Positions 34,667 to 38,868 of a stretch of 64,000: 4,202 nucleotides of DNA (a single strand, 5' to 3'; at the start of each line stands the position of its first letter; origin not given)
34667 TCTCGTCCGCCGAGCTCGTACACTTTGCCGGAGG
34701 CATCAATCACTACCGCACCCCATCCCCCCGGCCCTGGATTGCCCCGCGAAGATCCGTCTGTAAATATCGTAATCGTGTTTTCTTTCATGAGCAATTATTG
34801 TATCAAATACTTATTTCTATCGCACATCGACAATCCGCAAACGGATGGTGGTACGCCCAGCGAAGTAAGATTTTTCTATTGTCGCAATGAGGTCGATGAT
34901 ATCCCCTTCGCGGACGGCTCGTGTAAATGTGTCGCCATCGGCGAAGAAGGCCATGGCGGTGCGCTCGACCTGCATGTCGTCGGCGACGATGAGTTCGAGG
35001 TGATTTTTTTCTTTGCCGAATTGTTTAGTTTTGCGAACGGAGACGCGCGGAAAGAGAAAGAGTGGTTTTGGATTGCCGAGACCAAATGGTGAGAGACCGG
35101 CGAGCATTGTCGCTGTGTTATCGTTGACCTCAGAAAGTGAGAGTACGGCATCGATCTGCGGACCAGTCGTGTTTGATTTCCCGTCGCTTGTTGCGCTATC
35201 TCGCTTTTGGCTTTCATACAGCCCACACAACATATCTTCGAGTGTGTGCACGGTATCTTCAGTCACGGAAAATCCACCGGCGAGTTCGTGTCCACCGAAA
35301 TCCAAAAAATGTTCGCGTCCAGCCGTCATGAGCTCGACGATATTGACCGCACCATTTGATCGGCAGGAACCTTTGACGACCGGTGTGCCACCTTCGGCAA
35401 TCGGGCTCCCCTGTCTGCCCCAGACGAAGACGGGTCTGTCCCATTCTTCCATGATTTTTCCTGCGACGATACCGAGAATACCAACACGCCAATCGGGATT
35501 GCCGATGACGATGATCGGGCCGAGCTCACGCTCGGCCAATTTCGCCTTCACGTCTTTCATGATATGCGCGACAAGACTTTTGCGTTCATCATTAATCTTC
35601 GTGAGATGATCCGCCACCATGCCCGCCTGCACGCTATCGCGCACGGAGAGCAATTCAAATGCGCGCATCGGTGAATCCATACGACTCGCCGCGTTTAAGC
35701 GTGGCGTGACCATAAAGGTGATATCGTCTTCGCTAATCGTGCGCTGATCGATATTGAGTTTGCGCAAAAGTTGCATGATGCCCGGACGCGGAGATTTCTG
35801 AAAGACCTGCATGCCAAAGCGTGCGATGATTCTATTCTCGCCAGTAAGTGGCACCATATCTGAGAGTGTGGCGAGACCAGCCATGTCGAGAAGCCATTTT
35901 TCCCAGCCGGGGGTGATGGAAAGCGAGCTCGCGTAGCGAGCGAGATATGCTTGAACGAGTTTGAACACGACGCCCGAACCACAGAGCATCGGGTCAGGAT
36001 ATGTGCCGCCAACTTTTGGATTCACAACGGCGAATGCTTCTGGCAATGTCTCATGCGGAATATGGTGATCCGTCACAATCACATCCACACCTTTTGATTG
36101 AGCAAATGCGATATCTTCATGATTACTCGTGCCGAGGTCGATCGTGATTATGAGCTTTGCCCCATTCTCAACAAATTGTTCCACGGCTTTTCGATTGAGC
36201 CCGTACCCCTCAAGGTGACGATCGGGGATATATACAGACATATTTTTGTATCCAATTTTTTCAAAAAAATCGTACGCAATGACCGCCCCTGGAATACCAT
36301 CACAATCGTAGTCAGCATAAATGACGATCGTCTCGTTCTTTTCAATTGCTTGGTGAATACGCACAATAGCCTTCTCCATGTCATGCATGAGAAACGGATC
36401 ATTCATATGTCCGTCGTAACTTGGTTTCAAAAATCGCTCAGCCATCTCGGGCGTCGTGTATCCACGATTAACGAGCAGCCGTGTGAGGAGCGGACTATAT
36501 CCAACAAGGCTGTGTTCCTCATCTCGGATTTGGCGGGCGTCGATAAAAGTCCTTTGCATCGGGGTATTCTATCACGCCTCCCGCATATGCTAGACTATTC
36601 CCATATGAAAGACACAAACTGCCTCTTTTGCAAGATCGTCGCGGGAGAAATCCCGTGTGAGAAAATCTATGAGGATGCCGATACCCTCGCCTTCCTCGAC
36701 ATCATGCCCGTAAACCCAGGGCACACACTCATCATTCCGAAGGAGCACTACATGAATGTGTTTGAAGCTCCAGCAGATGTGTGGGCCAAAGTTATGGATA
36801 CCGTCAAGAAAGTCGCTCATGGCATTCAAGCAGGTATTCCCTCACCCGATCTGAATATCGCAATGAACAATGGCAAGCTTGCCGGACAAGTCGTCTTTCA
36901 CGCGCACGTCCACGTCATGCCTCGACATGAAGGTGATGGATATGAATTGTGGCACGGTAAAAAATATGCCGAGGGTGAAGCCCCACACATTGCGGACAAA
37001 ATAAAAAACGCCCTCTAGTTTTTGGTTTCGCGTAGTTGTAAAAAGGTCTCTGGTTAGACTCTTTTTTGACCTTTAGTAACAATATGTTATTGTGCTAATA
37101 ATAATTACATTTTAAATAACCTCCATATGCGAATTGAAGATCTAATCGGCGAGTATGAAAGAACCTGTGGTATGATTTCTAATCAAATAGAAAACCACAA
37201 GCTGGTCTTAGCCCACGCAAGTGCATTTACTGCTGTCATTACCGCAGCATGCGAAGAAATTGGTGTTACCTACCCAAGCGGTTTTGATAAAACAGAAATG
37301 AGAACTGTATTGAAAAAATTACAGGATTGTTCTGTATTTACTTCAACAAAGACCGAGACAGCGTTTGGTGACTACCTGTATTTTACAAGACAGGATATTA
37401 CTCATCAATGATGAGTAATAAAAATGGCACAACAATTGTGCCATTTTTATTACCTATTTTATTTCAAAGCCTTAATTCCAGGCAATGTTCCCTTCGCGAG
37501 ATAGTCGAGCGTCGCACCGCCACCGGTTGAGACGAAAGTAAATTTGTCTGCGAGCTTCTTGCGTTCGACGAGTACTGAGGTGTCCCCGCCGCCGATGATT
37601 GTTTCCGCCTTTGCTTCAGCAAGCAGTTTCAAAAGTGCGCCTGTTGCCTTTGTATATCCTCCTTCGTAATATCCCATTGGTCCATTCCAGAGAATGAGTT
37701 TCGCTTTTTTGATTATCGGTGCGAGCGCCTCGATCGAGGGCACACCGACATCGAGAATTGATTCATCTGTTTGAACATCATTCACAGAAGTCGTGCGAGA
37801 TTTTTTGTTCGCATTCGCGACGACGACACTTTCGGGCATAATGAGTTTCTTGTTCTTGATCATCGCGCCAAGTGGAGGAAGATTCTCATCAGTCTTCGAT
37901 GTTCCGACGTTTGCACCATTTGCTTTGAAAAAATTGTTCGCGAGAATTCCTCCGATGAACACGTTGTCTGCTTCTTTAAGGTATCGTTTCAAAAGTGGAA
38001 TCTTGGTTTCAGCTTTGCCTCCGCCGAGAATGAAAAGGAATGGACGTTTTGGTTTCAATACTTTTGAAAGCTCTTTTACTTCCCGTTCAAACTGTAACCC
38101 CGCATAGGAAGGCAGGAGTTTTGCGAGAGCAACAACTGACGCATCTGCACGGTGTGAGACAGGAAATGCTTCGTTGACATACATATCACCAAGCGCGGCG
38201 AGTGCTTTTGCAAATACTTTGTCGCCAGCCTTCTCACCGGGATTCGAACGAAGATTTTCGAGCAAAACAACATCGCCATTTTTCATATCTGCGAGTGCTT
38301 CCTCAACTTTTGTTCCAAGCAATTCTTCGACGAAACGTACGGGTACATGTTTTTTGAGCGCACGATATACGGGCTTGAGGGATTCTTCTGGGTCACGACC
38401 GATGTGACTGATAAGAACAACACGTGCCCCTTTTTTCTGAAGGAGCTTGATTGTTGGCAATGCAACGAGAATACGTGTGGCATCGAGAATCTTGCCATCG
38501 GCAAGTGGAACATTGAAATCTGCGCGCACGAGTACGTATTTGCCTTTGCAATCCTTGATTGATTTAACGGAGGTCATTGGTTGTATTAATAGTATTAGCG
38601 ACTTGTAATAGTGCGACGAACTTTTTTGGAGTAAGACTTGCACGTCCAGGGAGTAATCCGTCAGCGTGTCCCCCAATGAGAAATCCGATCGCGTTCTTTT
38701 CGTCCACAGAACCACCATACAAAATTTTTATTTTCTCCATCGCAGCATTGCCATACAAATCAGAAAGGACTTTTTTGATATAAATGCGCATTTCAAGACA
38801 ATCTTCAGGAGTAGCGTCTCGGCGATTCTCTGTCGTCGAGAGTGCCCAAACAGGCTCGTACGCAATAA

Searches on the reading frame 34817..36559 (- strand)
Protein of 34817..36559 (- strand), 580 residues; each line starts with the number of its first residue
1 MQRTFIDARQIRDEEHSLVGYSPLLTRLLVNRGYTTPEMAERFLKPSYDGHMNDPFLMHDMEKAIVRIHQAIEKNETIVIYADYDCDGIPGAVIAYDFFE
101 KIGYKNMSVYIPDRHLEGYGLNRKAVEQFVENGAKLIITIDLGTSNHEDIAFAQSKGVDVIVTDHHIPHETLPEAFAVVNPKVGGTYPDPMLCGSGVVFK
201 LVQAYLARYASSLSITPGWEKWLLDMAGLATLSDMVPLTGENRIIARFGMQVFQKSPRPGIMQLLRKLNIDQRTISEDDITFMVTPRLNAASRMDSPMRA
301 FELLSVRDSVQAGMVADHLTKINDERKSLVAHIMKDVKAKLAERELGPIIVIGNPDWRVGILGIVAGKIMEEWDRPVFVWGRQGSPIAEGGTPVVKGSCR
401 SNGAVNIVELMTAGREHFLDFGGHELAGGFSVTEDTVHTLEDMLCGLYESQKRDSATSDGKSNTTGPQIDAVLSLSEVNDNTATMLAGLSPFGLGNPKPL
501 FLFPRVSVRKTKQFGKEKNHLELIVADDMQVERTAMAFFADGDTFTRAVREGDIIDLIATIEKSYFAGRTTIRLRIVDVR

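Call 17: search_protein_families(library=pfam, proteins=[window:34817-36559:-], max_evalue=0.001)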
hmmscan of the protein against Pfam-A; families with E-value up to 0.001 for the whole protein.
window:34817-36559:- (580 aa): 3 families
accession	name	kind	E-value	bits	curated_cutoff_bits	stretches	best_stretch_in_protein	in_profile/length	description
PF17768.7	RecJ_OB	-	1.1e-21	77.3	27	1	469-578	1-107/107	RecJ OB domain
PF01368.27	DHH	-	2.1e-21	76.9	28.1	1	77-207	1-104/125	DHH family, N-terminal domain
PF02272.25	DHHA1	-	1.2e-08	35.8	25.9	1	350-439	5-91/102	DHHA1 domain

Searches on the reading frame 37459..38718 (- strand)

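Call 17: search_protein_families(library=pfam, proteins=[window:37459-38718:-], max_evalue=0.001)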
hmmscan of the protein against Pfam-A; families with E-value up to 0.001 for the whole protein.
window:37459-38718:- (419 aa): 1 family
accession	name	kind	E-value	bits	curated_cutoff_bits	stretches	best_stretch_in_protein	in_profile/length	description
PF00162.24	PGK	-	2.3e-113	379.5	27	1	56-408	5-377/379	Phosphoglycerate kinase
